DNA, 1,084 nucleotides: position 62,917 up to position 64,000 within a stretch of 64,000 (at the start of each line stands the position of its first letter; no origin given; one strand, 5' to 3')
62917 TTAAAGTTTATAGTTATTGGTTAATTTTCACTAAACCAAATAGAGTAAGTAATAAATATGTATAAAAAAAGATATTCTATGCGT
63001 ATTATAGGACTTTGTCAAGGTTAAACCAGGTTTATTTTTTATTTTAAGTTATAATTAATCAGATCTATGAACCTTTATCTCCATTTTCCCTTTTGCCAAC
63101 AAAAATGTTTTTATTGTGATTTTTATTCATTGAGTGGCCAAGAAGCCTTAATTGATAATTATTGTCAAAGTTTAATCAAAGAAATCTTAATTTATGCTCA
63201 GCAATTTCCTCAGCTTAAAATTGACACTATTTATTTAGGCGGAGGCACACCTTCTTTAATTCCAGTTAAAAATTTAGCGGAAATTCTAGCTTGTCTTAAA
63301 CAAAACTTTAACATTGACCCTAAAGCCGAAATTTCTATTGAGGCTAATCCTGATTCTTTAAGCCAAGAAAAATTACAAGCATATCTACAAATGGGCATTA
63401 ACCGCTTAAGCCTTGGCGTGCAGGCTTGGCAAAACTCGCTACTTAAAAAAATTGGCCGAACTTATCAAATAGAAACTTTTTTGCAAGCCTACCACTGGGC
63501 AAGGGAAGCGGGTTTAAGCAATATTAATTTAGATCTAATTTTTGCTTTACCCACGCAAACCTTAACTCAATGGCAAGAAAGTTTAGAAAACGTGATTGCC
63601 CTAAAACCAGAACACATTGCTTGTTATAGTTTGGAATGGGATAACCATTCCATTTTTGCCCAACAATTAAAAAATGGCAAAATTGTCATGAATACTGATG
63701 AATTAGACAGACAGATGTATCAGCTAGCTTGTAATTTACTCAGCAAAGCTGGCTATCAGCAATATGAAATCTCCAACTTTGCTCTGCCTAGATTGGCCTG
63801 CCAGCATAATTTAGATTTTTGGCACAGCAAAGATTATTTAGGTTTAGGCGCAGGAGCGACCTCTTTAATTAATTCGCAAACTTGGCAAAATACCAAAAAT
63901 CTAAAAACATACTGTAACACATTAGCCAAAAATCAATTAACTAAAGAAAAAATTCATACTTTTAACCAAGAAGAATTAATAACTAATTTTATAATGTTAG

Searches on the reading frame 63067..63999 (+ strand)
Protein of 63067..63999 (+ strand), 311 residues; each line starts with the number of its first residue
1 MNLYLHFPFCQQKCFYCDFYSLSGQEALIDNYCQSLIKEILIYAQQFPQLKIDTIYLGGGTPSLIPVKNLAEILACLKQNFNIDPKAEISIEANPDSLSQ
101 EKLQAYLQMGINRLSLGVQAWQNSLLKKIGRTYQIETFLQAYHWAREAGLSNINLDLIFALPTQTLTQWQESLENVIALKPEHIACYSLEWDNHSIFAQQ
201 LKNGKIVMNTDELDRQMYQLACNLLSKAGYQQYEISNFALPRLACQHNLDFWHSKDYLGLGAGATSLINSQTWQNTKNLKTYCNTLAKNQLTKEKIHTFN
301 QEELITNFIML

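Call 20: search_protein_families(library=pfam, proteins=[window:63067-63999:+], max_evalue=0.001)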
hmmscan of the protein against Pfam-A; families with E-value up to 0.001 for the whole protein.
window:63067-63999:+ (311 aa): 1 family
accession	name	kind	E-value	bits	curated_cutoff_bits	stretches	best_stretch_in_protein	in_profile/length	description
PF04055.27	Radical_SAM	-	4.4e-25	89.2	29.5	1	5-174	2-164/166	Radical SAM superfamily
